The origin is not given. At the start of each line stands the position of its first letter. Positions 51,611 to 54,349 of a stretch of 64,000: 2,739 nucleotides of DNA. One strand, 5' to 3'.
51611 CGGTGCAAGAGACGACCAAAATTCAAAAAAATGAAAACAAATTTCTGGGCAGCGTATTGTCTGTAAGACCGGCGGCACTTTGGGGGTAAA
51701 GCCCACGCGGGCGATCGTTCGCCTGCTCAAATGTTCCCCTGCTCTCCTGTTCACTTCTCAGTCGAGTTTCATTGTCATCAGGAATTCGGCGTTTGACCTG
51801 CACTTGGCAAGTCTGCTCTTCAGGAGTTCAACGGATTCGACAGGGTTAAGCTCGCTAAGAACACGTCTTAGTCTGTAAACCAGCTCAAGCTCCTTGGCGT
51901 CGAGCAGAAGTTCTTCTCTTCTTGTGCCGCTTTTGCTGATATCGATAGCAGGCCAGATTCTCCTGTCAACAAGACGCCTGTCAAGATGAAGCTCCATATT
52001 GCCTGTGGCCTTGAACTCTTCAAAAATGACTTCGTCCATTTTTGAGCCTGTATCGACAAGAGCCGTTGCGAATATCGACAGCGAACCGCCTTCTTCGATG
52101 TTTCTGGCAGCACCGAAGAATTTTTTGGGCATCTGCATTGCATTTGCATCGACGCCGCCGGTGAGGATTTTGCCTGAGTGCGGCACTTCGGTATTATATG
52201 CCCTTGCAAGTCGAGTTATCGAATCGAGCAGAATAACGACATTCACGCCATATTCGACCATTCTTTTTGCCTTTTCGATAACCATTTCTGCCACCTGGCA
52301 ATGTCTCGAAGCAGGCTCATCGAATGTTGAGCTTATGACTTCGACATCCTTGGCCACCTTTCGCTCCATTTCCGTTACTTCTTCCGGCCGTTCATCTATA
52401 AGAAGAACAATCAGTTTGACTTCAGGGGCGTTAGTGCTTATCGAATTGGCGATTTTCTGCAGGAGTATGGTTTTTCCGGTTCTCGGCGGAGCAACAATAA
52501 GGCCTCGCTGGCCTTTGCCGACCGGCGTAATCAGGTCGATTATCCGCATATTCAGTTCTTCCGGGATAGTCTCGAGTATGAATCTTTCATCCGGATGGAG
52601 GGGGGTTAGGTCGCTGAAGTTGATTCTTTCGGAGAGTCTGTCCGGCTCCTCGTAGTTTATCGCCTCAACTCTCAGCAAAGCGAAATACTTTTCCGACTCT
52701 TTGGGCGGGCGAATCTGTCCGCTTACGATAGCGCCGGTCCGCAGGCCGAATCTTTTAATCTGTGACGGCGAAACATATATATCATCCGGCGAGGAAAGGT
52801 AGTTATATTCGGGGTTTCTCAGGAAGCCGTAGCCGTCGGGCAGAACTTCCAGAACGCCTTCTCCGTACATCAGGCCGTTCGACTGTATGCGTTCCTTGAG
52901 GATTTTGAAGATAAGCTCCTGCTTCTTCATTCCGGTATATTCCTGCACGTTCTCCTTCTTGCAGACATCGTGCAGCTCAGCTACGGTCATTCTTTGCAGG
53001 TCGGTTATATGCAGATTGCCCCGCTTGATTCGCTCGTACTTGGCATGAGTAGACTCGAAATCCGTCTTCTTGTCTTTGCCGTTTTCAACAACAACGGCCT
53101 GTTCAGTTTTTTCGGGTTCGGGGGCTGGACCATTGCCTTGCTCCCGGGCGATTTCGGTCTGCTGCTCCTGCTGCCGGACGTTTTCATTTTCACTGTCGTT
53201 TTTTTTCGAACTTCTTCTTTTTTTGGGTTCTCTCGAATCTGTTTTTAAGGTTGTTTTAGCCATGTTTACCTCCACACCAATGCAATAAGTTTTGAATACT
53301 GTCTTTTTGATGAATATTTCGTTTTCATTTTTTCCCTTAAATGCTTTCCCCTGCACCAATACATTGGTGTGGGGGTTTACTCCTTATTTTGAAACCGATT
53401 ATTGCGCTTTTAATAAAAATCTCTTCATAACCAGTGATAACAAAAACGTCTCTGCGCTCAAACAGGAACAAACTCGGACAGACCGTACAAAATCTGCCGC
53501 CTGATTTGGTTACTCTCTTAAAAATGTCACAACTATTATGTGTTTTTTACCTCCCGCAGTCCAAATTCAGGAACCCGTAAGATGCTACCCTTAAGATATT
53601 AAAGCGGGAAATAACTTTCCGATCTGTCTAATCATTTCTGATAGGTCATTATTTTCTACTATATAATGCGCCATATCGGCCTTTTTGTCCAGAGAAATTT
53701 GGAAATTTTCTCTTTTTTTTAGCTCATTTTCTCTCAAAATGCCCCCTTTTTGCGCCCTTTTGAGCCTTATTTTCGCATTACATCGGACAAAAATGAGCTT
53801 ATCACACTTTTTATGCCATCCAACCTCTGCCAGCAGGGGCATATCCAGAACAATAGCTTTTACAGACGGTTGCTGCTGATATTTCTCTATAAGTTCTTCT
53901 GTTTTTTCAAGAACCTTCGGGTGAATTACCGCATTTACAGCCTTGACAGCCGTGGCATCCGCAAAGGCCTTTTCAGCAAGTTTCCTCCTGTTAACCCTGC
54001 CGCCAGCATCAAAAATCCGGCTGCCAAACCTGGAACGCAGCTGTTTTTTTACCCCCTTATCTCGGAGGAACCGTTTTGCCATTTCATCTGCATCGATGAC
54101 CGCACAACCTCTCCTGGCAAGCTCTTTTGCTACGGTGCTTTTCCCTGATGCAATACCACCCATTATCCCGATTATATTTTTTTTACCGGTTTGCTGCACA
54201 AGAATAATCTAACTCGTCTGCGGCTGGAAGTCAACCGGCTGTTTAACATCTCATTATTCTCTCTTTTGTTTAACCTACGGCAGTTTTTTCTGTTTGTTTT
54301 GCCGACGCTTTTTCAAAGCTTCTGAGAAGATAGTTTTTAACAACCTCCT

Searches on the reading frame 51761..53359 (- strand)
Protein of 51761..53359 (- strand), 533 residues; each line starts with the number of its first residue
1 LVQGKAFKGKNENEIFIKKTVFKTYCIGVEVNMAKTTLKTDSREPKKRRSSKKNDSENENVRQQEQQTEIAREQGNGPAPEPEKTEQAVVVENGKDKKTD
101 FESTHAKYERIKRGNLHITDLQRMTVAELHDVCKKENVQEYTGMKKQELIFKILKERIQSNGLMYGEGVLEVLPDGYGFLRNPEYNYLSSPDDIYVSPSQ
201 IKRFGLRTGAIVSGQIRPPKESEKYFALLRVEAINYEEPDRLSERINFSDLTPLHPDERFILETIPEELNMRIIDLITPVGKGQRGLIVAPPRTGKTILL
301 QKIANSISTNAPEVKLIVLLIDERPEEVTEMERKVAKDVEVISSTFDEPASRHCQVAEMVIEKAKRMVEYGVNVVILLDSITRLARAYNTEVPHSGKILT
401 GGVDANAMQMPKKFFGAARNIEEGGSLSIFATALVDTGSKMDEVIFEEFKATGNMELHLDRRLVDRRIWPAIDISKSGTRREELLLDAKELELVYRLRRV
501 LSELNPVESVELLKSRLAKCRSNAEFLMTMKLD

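Call 93: search_protein_families(library=pfam, proteins=[window:51761-53359:-], max_evalue=0.001)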
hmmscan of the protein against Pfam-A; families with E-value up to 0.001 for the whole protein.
window:51761-53359:- (533 aa): 3 families
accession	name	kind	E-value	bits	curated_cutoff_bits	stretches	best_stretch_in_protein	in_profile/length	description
PF07497.18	Rho_RNA_bind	-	5e-34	116.4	27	1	167-240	2-73/73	Rho termination factor, RNA-binding domain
PF00006.31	ATP-synt_ab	-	1.9e-24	87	29.5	1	271-477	2-211/213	ATP synthase alpha/beta family, nucleotide-binding domain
PF07498.18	Rho_N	-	5.7e-13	49.1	24.9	1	120-162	1-43/43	Rho termination factor, N-terminal domain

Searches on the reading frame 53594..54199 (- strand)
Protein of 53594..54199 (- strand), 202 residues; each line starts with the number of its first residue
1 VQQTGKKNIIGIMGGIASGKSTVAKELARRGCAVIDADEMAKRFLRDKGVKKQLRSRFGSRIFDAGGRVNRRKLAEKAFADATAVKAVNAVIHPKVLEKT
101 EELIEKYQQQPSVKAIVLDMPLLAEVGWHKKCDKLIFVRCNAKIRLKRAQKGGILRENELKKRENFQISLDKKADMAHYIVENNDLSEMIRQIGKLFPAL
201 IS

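Call 67: search_protein_families(library=pfam, proteins=[window:53594-54199:-], max_evalue=0.001)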
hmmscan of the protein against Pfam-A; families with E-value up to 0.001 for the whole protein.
window:53594-54199:- (202 aa): 4 families
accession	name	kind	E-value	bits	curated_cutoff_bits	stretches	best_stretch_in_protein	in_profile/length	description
PF01121.26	CoaE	-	4.5e-43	147.5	27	1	9-184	2-175/180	Dephospho-CoA kinase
PF13238.12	AAA_18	-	2.1e-07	31.9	29.4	1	10-153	1-112/128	AAA domain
PF13521.12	AAA_28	-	2.5e-05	25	27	1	11-54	3-45/164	AAA domain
PF13671.12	AAA_33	-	5.6e-05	23.9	27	1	12-77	4-70/143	AAA domain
